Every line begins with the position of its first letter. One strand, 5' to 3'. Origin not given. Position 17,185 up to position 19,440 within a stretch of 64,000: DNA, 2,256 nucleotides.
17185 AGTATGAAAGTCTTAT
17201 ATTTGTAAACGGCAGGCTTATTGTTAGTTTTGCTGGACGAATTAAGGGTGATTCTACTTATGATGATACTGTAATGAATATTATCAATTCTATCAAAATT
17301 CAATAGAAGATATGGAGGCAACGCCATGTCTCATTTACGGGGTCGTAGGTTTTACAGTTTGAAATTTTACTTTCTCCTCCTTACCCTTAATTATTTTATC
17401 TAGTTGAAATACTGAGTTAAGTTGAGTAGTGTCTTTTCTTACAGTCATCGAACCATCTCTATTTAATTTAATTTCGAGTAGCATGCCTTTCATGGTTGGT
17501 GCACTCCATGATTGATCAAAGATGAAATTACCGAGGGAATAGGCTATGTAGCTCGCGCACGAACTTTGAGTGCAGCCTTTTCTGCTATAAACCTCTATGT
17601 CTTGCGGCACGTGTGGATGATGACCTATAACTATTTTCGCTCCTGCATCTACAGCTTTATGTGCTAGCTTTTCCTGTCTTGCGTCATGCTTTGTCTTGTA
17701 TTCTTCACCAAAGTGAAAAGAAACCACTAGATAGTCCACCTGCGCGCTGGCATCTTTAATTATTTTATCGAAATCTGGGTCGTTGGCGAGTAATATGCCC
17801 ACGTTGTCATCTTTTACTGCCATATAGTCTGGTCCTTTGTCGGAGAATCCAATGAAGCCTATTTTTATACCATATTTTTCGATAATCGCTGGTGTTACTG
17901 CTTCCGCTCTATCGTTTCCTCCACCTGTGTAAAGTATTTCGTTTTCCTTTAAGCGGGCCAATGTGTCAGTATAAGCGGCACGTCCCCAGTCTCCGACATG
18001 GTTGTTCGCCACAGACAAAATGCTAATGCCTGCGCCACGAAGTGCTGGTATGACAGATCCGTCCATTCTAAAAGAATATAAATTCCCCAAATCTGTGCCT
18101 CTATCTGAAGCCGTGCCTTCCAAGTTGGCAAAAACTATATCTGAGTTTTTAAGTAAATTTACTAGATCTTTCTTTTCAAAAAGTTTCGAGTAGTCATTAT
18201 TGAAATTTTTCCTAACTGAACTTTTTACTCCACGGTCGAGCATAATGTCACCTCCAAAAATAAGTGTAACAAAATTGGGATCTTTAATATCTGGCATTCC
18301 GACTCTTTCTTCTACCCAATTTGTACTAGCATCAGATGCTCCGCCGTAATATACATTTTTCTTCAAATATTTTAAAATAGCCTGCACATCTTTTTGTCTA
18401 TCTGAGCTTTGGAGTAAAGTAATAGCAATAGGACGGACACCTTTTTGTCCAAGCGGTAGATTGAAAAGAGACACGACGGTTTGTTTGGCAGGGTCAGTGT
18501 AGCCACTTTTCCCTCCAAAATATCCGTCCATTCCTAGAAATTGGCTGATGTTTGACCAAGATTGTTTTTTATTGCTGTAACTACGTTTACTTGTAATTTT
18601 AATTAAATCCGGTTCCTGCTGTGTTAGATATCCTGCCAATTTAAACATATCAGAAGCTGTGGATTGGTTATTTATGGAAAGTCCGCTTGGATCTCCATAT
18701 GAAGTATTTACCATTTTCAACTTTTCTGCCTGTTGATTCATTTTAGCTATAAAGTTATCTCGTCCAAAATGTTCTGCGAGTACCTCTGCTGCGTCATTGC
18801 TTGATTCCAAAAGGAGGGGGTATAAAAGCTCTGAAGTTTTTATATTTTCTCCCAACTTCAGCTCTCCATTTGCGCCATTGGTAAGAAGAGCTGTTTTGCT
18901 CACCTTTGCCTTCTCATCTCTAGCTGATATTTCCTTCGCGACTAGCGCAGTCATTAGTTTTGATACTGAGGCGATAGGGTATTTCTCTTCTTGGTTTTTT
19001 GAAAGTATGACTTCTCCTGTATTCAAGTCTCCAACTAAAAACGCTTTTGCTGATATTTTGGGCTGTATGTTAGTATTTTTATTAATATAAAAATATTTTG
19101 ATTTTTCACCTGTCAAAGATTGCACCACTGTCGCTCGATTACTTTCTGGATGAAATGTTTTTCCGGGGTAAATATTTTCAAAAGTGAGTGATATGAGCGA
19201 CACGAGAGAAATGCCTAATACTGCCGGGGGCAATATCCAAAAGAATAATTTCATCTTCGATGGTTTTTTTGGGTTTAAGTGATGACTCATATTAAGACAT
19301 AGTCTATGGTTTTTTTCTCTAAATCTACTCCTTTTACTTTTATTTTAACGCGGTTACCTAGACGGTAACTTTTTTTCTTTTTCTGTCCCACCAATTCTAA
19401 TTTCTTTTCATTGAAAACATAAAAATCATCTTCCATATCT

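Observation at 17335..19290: Single polypeptide fusing a PBP5-type DD-carboxypeptidase to a CapA/PGA_cap metallophosphatase-like domain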

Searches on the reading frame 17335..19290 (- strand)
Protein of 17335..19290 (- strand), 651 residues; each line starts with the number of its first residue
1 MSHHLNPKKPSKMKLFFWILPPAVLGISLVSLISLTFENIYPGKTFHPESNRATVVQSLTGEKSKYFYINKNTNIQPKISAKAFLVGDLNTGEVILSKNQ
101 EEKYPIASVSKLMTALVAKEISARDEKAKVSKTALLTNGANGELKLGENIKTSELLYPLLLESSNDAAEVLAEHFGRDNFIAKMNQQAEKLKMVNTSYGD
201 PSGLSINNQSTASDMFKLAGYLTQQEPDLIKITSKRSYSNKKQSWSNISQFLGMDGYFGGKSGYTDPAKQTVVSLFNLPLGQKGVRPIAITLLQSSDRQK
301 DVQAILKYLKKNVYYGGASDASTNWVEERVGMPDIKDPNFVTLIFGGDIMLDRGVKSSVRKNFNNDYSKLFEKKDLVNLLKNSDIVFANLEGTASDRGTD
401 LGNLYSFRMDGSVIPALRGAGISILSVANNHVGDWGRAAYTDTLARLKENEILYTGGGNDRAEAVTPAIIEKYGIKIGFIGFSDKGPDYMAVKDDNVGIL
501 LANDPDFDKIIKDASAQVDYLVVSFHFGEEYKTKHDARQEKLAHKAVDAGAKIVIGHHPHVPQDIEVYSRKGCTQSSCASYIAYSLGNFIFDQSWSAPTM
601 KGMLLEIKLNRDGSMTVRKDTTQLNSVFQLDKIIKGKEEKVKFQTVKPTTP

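Call 3: search_protein_families(library=pfam, proteins=[window:17335-19290:-], max_evalue=0.1)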
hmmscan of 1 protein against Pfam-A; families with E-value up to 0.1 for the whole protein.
window:17335-19290:- (651 aa): 4 families
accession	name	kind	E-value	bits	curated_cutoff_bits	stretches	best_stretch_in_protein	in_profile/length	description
PF09587.15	PGA_cap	-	8.7e-67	225.7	27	1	342-593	1-255/255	Bacterial capsule synthesis protein PGA_cap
PF00768.25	Peptidase_S11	-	1.3e-39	136.6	27.6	1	72-274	3-221/239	D-alanyl-D-alanine carboxypeptidase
PF13354.11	Beta-lactamase2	-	3.9e-08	33.3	22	1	84-233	2-164/214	Beta-lactamase enzyme family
PF02113.21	Peptidase_S13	-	9.4e-05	21.8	22.8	1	77-143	12-77/444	D-Ala-D-Ala carboxypeptidase 3 (S13) family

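Call 4: search_protein_families(library=ncbifam, proteins=[window:17335-19290:-], max_evalue=0.1)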
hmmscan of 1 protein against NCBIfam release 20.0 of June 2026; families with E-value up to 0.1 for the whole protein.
window:17335-19290:- (651 aa): 10 families
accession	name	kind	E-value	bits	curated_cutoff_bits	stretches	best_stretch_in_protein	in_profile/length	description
NF008668.0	PRK11669.1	equivalog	7.5e-27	94.3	294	1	72-233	33-198/316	D-alanyl-D-alanine endopeptidase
NF038258.2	PBP4_Staph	exception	4.5e-16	58.6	500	1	72-250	32-235/366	penicillin-binding protein PBP4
NF008489.0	PRK11397.1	equivalog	1.5e-15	56.9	610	1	73-250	29-215/389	serine-type D-Ala-D-Ala carboxypeptidase DacD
NF038314.1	epimerase_MslH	equivalog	7e-15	54.3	700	2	374-475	27-132/439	lasso peptide C-terminal Trp epimerase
NF007445.0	PRK10001.1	equivalog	9.4e-13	47.7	765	1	71-247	29-219/400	serine-type D-Ala-D-Ala carboxypeptidase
NF038273.1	strep_PBP3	exception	2e-11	43.5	490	1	78-273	25-250/407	D-alanyl-D-alanine carboxypeptidase PBP3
NF008059.0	PRK10793.1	equivalog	8.9e-11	41.1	694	1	75-243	40-224/403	D-alanyl-D-alanine carboxypeptidase DacA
NF000471.1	vanY_of_D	exception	9.5e-08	31.6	625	1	70-232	88-266/354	transpeptidase-like D-Ala-D-Ala carboxypeptidase VanY-D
NF008322.0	PRK11113.1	equivalog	2.4e-06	26.3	527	2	186-230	341-385/477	serine-type D-Ala-D-Ala carboxypeptidase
NF033103.1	bla_class_A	equivalog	1e-05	24.9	200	1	88-180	19-116/257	class A beta-lactamase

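Call 5: find_homologous_proteins(query=window:17335-19290:-, max_evalue=0.00001)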
Query window:17335-19290:- (651 aa): 1235 proteins with E <= 0.00001 among 8000 candidates; the best 120 are listed.
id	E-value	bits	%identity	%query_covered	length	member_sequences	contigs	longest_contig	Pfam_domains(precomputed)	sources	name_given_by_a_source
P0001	0.0e+0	1458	100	100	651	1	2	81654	PF09587.16,PF13354.13,PF00768.26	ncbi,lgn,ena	-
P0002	0.0e+0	1193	84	96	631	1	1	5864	PF09587.16,PF13354.13,PF00768.26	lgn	-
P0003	0.0e+0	1160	81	97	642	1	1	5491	PF09587.16,PF13354.13,PF00768.26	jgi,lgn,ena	-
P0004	0.0e+0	1069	82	90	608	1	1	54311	PF09587.16,PF13354.13,PF00768.26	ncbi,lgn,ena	-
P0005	0.0e+0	1048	73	99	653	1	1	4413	PF09587.16,PF13354.13,PF00768.26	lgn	-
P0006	0.0e+0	1047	74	98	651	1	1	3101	PF09587.16,PF13354.13,PF00768.26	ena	-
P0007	0.0e+0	1034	72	100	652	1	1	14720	PF09587.16,PF13354.13,PF00768.26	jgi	jgi:poly-gamma-glutamate synthesis protein (capsule biosynthesis protein)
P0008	0.0e+0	1032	72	98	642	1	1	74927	PF09587.16,PF13354.13,PF00768.26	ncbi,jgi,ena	ncbi:MAG: CapA family protein [Candidatus Paceibacterota bacterium]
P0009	0.0e+0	1031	72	98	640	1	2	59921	PF09587.16,PF13354.13,PF00768.26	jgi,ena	jgi:D-alanyl-D-alanine carboxypeptidase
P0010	0.0e+0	1027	72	100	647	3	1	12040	PF09587.16,PF13354.13,PF00768.26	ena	-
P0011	0.0e+0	1025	74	97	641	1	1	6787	PF09587.16,PF13354.13,PF00768.26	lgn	-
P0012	0.0e+0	1023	72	98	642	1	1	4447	PF09587.16,PF13354.13,PF00768.26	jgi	-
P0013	0.0e+0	1019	74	98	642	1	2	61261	PF09587.16,PF13354.13,PF00768.26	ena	-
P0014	0.0e+0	1018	72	98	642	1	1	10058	PF09587.16,PF13354.13,PF00768.26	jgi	-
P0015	0.0e+0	1018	72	99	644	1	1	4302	PF09587.16,PF13354.13,PF00768.26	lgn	-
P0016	0.0e+0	1017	72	99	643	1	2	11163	PF09587.16,PF13354.13,PF00768.26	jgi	jgi:D-alanyl-D-alanine carboxypeptidase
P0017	0.0e+0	1015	74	96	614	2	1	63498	PF09587.16,PF13354.13,PF00768.26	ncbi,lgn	-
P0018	0.0e+0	1012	71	99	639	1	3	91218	PF09587.16,PF13354.13,PF00768.26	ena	-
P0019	0.0e+0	1011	73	97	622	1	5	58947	PF09587.16,PF13354.13,PF00768.26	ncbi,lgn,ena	ncbi:MAG: CapA family protein [Patescibacteria group bacterium]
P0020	0.0e+0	1011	71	98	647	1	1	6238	PF09587.16,PF13354.13,PF00768.26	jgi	jgi:D-alanyl-D-alanine carboxypeptidase/poly-gamma-glutamate capsule biosynthesis protein CapA/YwtB 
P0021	0.0e+0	1010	71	100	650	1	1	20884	PF09587.16,PF13354.13,PF00768.26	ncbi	-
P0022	1.4e-298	1010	74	97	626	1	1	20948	PF09587.16,PF13354.13,PF00768.26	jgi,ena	-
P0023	5.0e-298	1008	72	100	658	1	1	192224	PF09587.16,PF13354.13,PF00768.26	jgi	-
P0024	8.6e-298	1007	72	97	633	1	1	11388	PF09587.16,PF13354.13,PF02113.21,PF00768.26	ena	-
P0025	9.7e-297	1004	71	98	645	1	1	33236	PF09587.16,PF13354.13,PF00768.26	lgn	-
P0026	1.5e-296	1003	71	97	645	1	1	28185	PF09587.16,PF13354.13,PF02113.21,PF00768.26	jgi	-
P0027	1.9e-296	1003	72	97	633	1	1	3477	PF09587.16,PF13354.13,PF02113.21,PF00768.26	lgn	-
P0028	8.0e-296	1001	77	91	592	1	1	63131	PF09587.16,PF13354.13,PF00768.26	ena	-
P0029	8.9e-296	1001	71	97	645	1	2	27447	PF09587.16,PF13354.13,PF00768.26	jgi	jgi:poly-gamma-glutamate synthesis protein (capsule biosynthesis protein)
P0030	2.7e-295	999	68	98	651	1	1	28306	PF09587.16,PF13354.13,PF00768.26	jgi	jgi:poly-gamma-glutamate synthesis protein (capsule biosynthesis protein)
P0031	3.6e-295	999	71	96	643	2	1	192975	PF09587.16,PF13354.13,PF02113.21,PF00768.26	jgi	jgi:poly-gamma-glutamate synthesis protein (capsule biosynthesis protein)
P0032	1.6e-294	997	70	99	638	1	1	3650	PF09587.16,PF13354.13,PF00768.26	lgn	-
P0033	1.9e-294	996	71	100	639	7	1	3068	PF09587.16,PF13354.13,PF00768.26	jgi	-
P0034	8.6e-294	994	76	90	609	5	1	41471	PF09587.16,PF13354.13,PF02113.21,PF00768.26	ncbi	-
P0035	1.0e-293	994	72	97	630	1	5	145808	PF09587.16,PF13354.13,PF02113.21,PF00768.26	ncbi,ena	-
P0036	2.6e-293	993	70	98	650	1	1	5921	PF09587.16,PF13354.13,PF02113.21,PF00768.26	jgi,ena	-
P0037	3.9e-293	992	71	98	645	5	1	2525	PF09587.16,PF00768.26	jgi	-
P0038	8.5e-293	991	72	97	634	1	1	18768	PF09587.16,PF13354.13,PF00768.26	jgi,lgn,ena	-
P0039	1.1e-292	991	69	99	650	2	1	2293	PF09587.16,PF13354.13,PF00768.26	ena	-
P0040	1.4e-292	990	71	96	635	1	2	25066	PF09587.16,PF13354.13,PF02113.21,PF00768.26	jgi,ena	-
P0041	2.3e-292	989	71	99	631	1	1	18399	PF09587.16,PF13354.13,PF00768.26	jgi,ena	-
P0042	2.9e-292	989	71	99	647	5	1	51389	PF09587.16,PF13354.13,PF00768.26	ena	-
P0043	4.0e-292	989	70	96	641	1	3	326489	PF09587.16,PF13354.13,PF00768.26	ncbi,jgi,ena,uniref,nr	ncbi:hypothetical protein A2917_02075 [Candidatus Nomurabacteria bacterium RIFCSPLOWO2_01_FULL_42_17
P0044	1.3e-291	987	70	98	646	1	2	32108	PF09587.16,PF13354.13,PF00768.26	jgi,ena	jgi:poly-gamma-glutamate synthesis protein (capsule biosynthesis protein)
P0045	1.5e-291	987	76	89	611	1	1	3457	PF09587.16,PF13354.13,PF02113.21,PF00768.26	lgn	-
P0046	2.4e-291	986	70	97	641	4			PF09587.16,PF13354.13,PF00768.26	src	-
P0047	2.9e-291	986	70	98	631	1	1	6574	PF09587.16,PF13354.13,PF00768.26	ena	-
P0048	1.1e-290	984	69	98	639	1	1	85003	PF09587.16,PF13354.13,PF00768.26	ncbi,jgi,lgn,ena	ncbi:MAG: CapA family protein [Candidatus Paceibacterota bacterium]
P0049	2.8e-290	983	70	97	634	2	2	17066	PF09587.16,PF13354.13,PF00768.26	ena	-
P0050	3.7e-290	982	69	99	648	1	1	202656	PF09587.16,PF13354.13,PF00768.26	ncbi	-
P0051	5.1e-290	982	72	96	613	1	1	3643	PF09587.16,PF13354.13,PF00768.26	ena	-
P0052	1.0e-289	981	71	94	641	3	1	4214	PF09587.16,PF13354.13,PF00768.26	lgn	-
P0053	1.1e-289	981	71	97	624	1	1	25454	PF09587.16,PF13354.13,PF00768.26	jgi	-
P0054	1.6e-289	980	69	98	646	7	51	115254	PF09587.16,PF13354.13,PF00768.26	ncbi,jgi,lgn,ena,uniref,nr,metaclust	ncbi:hypothetical protein A2643_03565 [Candidatus Nomurabacteria bacterium RIFCSPHIGHO2_01_FULL_39_2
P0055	1.9e-289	980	71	97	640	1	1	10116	PF09587.16,PF13354.13,PF00768.26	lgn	-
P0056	1.9e-289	980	71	97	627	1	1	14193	PF09587.16,PF13354.13,PF00768.26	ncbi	-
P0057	1.4e-288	977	70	98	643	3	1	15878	PF09587.16,PF13354.13,PF00768.26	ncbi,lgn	-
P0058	2.0e-288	976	70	97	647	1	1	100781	PF09587.16,PF13354.13,PF02113.21,PF00768.26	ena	-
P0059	3.0e-288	976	69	97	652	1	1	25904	PF09587.16,PF13354.13,PF02113.21,PF00768.26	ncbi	-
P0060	1.1e-287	974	69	99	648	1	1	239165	PF09587.16,PF13354.13,PF00768.26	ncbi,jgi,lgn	ncbi:MAG: CapA family protein [Candidatus Paceibacterota bacterium]|jgi:D-alanyl-D-alanine carboxype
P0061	1.8e-287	973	69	100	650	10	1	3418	PF09587.16,PF13354.13,PF02113.21,PF00768.26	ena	-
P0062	5.9e-287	972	71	97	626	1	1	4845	PF09587.16,PF13354.13,PF00768.26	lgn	-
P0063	7.2e-287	971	70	98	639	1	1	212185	PF09587.16,PF13354.13,PF00768.26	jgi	jgi:D-alanyl-D-alanine carboxypeptidase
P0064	1.9e-286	970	76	89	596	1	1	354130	PF09587.16,PF13354.13,PF00768.26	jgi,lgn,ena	-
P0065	2.0e-286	970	70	99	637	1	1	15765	PF09587.16,PF13354.13,PF00768.26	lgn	-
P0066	3.4e-286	969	69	98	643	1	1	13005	PF09587.16,PF13354.13,PF00768.26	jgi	jgi:D-alanyl-D-alanine carboxypeptidase/poly-gamma-glutamate capsule biosynthesis protein CapA/YwtB 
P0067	4.4e-286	969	68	97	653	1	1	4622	PF09587.16,PF13354.13,PF02113.21,PF00768.26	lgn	-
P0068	1.0e-285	967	70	96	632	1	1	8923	PF09587.16,PF13354.13,PF02113.21,PF00768.26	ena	-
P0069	1.3e-285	967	75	89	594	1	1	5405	PF09587.16,PF13354.13,PF00768.26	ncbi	-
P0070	1.3e-285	967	69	97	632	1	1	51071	PF09587.16,PF13354.13,PF00768.26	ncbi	-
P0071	1.6e-284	964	68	99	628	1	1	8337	PF09587.16,PF13354.13,PF00768.26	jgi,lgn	jgi:poly-gamma-glutamate synthesis protein (capsule biosynthesis protein)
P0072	3.1e-284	963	68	98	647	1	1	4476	PF09587.16,PF13354.13,PF00768.26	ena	-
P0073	7.4e-284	961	69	98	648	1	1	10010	PF09587.16,PF13354.13,PF00768.26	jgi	jgi:poly-gamma-glutamate synthesis protein (capsule biosynthesis protein)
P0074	8.4e-284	961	70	97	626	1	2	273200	PF09587.16,PF13354.13,PF00768.26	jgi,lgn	jgi:poly-gamma-glutamate synthesis protein (capsule biosynthesis protein)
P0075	3.8e-283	959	68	99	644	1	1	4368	PF09587.16,PF13354.13,PF00768.26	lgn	-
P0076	3.9e-283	959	70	96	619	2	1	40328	PF09587.16,PF13354.13,PF02113.21,PF00768.26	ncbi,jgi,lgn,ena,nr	ncbi:CapA family protein [Patescibacteria group bacterium]|nr:CapA family protein [Patescibacteria g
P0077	5.7e-283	958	69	96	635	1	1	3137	PF09587.16,PF13354.13,PF02113.21,PF00768.26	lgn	-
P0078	9.0e-283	958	68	97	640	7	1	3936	PF09587.16,PF13354.13,PF02113.21,PF00768.26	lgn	-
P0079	1.1e-282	957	69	98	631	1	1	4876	PF09587.16,PF13354.13,PF02113.21,PF00768.26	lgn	-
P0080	1.9e-282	957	70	97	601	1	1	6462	PF09587.16,PF13354.13,PF00768.26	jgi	jgi:poly-gamma-glutamate synthesis protein (capsule biosynthesis protein)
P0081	1.9e-282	957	67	98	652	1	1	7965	PF09587.16,PF13354.13,PF00768.26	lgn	-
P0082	4.1e-282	956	68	99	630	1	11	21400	PF09587.16,PF13354.13,PF00768.26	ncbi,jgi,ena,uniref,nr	ncbi:MAG: Capsule synthesis protein, CapA [Candidatus Nomurabacteria bacterium GW2011_GWB1_40_7]|uni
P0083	4.6e-282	955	69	97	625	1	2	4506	PF09587.16,PF13354.13,PF00768.26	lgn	-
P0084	5.3e-282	955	69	98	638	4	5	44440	PF09587.16,PF13354.13,PF00768.26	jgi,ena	-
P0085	1.2e-281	954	69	97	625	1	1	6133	PF09587.16,PF13354.13,PF00768.26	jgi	-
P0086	3.4e-281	953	69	96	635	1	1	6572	PF09587.16,PF13354.13,PF00768.26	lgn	-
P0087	3.4e-281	953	69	97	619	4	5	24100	PF09587.16,PF13354.13,PF00768.26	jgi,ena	-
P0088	3.6e-281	952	67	99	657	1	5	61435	PF09587.16,PF13354.13,PF02113.21,PF00768.26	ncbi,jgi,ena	ncbi:MAG TPA: CapA family protein [Candidatus Paceibacterota bacterium]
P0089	7.0e-281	951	70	97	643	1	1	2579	PF09587.16,PF13354.13,PF00768.26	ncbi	-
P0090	1.0e-280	951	69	98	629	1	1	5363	PF09587.16,PF13354.13,PF00768.26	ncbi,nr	ncbi:MAG TPA: CapA family protein [Candidatus Paceibacterota bacterium]|nr:CapA family protein [Cand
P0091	1.4e-280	950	69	97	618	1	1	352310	PF09587.16,PF13354.13,PF00768.26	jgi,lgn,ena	-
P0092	1.9e-280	950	68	99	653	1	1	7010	PF09587.16,PF13354.13,PF02113.21,PF00768.26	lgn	-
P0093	2.6e-280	950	67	99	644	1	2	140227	PF09587.16,PF13354.13,PF02113.21,PF00768.26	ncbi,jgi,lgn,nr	ncbi:MAG TPA: CapA family protein [Candidatus Paceibacterota bacterium]|jgi:poly-gamma-glutamate syn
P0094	2.9e-280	949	68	99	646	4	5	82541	PF09587.16,PF13354.13,PF00768.26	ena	-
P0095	5.1e-280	949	69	97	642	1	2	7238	PF09587.16,PF13354.13,PF00768.26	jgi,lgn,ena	jgi:poly-gamma-glutamate synthesis protein (capsule biosynthesis protein)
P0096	8.7e-280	948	69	98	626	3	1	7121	PF09587.16,PF13354.13,PF00768.26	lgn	-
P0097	9.5e-280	948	67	100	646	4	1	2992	PF09587.16,PF13354.13,PF00768.26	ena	-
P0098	2.3e-279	946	67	97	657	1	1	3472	PF09587.16,PF13354.13,PF00768.26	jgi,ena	-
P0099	4.7e-279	945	72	93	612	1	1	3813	PF09587.16,PF13354.13,PF00768.26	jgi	jgi:poly-gamma-glutamate synthesis protein (capsule biosynthesis protein)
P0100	1.1e-278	944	67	99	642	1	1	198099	PF09587.16,PF13354.13,PF00768.26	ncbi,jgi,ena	ncbi:MAG: CapA family protein [Candidatus Paceibacterota bacterium]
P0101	1.9e-277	940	68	97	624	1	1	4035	PF09587.16,PF13354.13,PF00768.26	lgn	-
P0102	2.1e-277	940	72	92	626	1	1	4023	PF09587.16,PF13354.13,PF00768.26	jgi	jgi:D-alanyl-D-alanine carboxypeptidase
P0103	4.4e-277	939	70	93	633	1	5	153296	PF09587.16,PF13354.13,PF00768.26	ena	-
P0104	6.6e-277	938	73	90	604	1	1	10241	PF09587.16,PF13354.13,PF00768.26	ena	-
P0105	1.3e-276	937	68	97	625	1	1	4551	PF09587.16,PF13354.13,PF02113.21,PF00768.26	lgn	-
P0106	1.7e-276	937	69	98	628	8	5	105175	PF09587.16,PF13354.13,PF00768.26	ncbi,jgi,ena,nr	ncbi:hypothetical protein A2640_02870 [Candidatus Nomurabacteria bacterium RIFCSPHIGHO2_01_FULL_36_2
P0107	4.3e-276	936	69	96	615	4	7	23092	PF09587.16,PF13354.13,PF00768.26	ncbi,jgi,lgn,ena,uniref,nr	ncbi:hypothetical protein A3A03_02000 [Candidatus Nomurabacteria bacterium RIFCSPLOWO2_01_FULL_40_18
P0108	4.4e-276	936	67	99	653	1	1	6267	PF09587.16,PF13354.13,PF00768.26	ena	-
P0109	5.7e-276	935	69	96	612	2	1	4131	PF09587.16,PF13354.13,PF02113.21,PF00768.26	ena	-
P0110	8.0e-276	935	71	91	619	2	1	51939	PF09587.16,PF13354.13,PF00768.26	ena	-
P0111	2.6e-275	933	68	97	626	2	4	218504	PF09587.16,PF13354.13,PF00768.26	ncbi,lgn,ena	-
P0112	5.6e-275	932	67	99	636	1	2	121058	PF09587.16,PF13354.13,PF00768.26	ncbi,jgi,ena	ncbi:MAG: CapA family protein [Candidatus Paceibacterota bacterium]|jgi:poly-gamma-glutamate synthes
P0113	1.1e-274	931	68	97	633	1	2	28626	PF09587.16,PF13354.13,PF00768.26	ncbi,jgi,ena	-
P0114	2.6e-274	930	66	97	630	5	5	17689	PF09587.16,PF13354.13,PF00768.26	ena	-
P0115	8.4e-274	928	67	99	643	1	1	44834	PF09587.16,PF13354.13,PF00768.26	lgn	-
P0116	9.2e-274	928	67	98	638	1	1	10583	PF09587.16,PF13354.13,PF00768.26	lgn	-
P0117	1.3e-273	928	72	90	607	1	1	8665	PF09587.16,PF00768.26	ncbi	-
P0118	1.4e-273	927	66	98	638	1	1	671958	PF09587.16,PF13354.13,PF00768.26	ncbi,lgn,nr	ncbi:MAG: CapA family protein [Candidatus Pacebacteria bacterium]|nr:CapA family protein [Candidatus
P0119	2.1e-273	927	67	99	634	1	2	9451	PF09587.16,PF13354.13,PF00768.26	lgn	-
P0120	3.2e-273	926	66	98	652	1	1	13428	PF09587.16,PF13354.13,PF00768.26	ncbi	-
